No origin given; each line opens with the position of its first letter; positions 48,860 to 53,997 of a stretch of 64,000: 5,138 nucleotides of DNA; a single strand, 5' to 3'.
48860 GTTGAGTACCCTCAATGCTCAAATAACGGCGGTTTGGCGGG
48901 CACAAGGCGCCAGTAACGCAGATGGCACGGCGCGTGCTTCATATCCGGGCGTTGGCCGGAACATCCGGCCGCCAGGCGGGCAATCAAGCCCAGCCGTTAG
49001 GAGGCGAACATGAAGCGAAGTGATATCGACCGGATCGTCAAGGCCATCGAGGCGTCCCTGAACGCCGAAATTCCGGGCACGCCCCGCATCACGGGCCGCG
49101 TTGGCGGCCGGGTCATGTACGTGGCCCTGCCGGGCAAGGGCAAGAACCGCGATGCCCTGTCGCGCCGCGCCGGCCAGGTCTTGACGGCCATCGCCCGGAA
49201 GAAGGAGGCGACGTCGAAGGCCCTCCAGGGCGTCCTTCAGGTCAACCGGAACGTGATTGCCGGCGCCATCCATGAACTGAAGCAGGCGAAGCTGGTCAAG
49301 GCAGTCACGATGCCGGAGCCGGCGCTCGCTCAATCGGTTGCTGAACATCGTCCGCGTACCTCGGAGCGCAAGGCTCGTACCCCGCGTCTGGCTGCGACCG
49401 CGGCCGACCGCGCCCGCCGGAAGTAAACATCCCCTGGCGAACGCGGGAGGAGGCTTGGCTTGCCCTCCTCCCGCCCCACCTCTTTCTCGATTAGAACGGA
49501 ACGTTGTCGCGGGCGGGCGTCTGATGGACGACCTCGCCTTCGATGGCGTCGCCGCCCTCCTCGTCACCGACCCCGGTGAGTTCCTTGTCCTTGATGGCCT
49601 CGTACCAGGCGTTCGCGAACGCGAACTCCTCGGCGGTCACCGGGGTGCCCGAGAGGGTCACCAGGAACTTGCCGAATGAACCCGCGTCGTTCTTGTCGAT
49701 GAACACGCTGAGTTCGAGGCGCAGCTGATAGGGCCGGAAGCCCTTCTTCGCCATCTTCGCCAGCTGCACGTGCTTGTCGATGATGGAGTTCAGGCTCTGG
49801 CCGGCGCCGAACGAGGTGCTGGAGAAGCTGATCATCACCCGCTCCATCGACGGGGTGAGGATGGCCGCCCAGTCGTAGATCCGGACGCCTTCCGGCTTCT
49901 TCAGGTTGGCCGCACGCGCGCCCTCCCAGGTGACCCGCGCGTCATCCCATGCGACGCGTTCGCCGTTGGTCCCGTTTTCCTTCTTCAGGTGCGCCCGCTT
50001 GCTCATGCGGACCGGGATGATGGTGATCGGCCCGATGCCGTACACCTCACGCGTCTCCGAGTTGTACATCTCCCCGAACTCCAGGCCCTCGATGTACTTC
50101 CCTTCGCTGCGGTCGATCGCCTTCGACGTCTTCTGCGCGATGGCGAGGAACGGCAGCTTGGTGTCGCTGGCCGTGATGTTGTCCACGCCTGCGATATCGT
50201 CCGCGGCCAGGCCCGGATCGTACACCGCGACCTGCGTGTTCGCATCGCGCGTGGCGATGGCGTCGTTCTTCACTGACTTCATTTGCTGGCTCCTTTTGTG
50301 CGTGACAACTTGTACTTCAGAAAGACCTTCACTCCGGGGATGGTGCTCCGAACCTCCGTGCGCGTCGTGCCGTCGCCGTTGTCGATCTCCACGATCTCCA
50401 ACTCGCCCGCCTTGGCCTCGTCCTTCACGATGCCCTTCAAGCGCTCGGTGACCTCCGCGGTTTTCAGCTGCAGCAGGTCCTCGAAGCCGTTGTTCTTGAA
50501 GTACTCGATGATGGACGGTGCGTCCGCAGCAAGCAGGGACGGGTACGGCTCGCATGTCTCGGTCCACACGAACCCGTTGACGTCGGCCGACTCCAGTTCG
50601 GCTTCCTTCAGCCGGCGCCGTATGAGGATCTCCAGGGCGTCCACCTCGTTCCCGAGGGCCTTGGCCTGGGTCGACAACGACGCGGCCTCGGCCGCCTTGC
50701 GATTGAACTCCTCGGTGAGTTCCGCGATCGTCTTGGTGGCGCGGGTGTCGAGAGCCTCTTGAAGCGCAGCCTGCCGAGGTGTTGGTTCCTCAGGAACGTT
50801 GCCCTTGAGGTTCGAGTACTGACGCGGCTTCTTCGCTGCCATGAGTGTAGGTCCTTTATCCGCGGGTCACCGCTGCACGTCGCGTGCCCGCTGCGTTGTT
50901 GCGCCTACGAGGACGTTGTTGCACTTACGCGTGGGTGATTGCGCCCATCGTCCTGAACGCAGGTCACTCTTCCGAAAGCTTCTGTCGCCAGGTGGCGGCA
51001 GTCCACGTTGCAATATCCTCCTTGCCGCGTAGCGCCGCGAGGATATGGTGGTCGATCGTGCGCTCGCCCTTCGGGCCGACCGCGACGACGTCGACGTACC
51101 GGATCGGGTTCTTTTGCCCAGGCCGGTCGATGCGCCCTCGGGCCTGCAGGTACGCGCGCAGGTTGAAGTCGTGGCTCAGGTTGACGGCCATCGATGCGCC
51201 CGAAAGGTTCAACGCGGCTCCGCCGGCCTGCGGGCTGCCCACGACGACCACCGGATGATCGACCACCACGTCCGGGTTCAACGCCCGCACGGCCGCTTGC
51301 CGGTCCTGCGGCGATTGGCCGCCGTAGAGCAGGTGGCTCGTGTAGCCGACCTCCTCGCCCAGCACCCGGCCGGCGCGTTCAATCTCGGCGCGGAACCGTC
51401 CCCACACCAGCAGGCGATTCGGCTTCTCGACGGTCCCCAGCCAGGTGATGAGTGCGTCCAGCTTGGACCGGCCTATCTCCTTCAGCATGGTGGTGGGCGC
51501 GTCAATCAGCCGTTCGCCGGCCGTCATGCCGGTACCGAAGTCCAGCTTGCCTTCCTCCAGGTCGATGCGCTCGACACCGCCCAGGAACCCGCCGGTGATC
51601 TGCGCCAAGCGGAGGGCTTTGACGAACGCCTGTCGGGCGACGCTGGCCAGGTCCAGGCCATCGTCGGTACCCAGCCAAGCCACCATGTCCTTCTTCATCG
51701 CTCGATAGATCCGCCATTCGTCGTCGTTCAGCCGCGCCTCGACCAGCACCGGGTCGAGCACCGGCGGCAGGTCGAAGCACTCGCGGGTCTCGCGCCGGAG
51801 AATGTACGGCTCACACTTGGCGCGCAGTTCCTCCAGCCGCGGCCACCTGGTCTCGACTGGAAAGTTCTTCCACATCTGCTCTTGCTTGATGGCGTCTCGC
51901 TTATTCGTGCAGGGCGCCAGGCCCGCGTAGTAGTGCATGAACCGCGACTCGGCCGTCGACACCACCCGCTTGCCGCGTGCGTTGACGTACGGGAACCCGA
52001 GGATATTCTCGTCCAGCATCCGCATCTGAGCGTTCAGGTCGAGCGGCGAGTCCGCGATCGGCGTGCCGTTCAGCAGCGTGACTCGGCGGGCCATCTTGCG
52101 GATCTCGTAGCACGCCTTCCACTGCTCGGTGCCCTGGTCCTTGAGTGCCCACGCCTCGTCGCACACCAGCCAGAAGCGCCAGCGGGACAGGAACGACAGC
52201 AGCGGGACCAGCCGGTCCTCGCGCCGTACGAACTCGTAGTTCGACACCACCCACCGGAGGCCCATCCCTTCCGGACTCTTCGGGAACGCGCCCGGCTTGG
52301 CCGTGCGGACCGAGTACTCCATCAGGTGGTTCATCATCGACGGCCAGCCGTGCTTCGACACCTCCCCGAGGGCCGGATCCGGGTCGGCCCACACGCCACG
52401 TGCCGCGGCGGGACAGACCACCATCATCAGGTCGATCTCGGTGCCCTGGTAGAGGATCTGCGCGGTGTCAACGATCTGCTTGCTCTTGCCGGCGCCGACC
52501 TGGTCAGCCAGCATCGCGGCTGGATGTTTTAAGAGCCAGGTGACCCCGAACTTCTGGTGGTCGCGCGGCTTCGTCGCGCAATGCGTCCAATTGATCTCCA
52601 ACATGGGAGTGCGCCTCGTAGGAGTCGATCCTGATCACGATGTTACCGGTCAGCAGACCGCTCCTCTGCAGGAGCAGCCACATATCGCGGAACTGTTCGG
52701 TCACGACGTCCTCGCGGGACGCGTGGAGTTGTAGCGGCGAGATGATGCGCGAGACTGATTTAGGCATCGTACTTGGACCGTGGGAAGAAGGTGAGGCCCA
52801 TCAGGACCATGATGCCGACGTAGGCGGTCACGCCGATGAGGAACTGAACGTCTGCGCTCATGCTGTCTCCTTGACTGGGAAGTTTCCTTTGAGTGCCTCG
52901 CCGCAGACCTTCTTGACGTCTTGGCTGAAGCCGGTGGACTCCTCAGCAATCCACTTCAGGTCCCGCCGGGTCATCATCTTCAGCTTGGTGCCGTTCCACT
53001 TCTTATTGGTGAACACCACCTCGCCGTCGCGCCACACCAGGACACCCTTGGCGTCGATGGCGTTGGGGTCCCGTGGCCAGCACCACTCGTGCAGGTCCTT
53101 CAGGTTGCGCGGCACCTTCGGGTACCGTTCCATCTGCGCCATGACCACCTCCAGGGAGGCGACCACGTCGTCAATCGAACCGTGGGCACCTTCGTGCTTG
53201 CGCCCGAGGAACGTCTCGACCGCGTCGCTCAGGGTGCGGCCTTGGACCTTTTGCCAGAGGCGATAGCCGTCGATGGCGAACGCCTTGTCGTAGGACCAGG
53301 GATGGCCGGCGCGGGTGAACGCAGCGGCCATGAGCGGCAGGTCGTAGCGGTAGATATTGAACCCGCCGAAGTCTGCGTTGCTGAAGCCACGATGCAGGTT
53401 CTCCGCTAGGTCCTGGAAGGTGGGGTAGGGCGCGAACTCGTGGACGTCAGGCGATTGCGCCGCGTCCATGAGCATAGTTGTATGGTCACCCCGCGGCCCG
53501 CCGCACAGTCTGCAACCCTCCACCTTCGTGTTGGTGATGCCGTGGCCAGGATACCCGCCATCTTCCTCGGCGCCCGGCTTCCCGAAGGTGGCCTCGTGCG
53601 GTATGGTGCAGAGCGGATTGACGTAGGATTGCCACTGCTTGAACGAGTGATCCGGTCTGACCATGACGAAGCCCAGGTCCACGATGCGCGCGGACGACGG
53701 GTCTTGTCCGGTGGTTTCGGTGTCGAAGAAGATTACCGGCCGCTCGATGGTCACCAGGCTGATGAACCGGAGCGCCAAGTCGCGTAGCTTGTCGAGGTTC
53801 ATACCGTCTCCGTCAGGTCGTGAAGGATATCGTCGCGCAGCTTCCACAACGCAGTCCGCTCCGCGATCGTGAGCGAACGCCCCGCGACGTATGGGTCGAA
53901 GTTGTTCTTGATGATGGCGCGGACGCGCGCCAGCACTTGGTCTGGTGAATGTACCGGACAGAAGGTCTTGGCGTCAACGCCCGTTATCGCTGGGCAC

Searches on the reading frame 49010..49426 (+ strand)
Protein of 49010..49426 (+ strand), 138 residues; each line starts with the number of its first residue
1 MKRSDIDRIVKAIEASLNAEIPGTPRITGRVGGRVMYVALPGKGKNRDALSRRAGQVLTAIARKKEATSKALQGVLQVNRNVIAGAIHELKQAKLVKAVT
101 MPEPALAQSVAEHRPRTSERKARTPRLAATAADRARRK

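Call 97: search_protein_families(library=pfam, max_evalue=1, proteins=[window:49010-49426:+])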
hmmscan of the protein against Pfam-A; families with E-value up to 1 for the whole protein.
window:49010-49426:+ (138 aa): 3 families
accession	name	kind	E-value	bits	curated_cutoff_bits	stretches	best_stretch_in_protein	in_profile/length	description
PF02002.24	TFIIE_alpha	-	0.00084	19.6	22.9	1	53-100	14-61/105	TFIIE alpha subunit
PF02082.26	Rrf2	-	0.032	14.8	30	1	54-99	8-56/132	Iron-dependent Transcriptional regulator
PF18552.7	PheRS_DBD1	-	0.041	14.1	26.2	1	55-98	7-51/59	PheRS DNA binding domain 1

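Call 100: find_encoding_contigs(protein=window:49010-49426:+, flank=3000, max_places=3)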
Protein window:49010-49426:+ (138 aa): 1 contig read that carries it; 1 place shown.
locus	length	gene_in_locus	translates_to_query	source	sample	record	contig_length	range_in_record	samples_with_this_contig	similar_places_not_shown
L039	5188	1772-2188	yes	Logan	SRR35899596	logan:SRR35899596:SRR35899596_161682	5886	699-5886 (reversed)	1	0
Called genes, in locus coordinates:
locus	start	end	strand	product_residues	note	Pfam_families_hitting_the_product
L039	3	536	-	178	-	?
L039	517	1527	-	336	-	PF01555:N6_N4_Mtase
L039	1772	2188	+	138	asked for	-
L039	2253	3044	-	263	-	PF23977:Pam3_Gp34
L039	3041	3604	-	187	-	PF23984:DUF7307 (faint)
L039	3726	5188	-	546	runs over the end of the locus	PF00176:SNF2-rel_dom, PF00271:Helicase_C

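Call 104: predict_structure(protein=window:49010-49426:+)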
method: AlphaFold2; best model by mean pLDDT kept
length: 138 residues; sequences in the alignment: 1
mean_pLDDT: 43.0   pTM: 0.23
mean pLDDT of the five models: 43.0, 42.3, 41.9, 41.3, 39.4
residues with pLDDT >= 90: 0; 70-90: 0; 50-70: 16; < 50: 122
segments of 3 or more residues with pLDDT < 50: 1-43, 45-48, 50-53, 57-59, 61-91, 93-119, 121-123, 136-138
pLDDT, mean of each block of 10 residues (from residue 1): 43 43 36 36 46 49 45 45 47 38 30 43 52 51
secondary structure, 60 per line:
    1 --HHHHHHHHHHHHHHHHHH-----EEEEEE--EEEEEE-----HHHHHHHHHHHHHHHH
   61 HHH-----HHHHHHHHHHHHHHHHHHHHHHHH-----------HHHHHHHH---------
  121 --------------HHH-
elements in order: H3-20 E26-31 E34-39 H45-63 H69-92 H104-111

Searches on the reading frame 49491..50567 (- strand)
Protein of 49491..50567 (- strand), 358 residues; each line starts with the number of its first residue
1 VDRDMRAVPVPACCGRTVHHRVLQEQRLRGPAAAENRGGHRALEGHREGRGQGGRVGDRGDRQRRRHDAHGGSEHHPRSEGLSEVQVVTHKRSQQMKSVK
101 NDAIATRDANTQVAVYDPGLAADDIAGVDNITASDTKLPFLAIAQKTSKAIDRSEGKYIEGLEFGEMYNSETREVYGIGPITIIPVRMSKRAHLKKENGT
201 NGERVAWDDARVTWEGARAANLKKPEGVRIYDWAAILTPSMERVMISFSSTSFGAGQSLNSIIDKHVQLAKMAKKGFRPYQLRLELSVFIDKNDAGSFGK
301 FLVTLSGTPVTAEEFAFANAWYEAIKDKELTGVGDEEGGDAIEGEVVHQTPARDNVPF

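Call 50: search_protein_families(library=pfam, max_evalue=0.01, proteins=[window:49491-50567:-])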
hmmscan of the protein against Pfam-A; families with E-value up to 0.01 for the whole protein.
window:49491-50567:- (358 aa): 1 family
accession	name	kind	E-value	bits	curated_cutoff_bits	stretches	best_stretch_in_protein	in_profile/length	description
PF23977.1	Pam3_Gp34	-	3.5e-25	89.6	27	2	124-190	17-83/235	Pam3 phage gp34-like protein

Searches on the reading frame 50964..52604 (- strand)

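Call 12: search_protein_families(library=phrogs, proteins=[window:50964-52604:-])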
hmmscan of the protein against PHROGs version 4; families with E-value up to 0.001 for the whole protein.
window:50964-52604:- (546 aa): 3 families
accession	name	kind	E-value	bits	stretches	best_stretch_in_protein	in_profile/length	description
phrog_62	-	DNA, RNA and nucleotide metabolism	2e-80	271.9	1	10-532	694-1129/1881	DNA helicase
phrog_23807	-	unknown function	8e-06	24.9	0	380-514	507-649/1053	-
phrog_29996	-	unknown function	7.3e-05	21.9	0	396-521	1032-1153/1189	-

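Call 13: search_protein_families(library=pfam, proteins=[window:50964-52604:-])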
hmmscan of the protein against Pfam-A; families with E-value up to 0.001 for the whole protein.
window:50964-52604:- (546 aa): 2 families
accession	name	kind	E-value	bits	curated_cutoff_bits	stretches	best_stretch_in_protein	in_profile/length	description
PF00176.29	SNF2-rel_dom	-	2.1e-11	43.9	24.9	1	16-309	1-259/290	SNF2-related domain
PF00271.37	Helicase_C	-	3.7e-09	37.2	23.5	1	381-496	2-110/110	Helicase conserved C-terminal domain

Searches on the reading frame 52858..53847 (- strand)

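Call 50: search_protein_families(library=pfam, max_evalue=0.01, proteins=[window:52858-53847:-])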
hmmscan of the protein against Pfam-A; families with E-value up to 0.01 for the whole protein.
window:52858-53847:- (329 aa): 2 families
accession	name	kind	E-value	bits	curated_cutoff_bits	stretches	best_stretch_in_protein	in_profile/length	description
PF00929.31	RNase_T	-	1e-05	26.6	24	1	39-87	1-54/164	Exonuclease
PF13482.12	RNase_H_2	-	0.0068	16.8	22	0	39-68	1-30/165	RNase_H superfamily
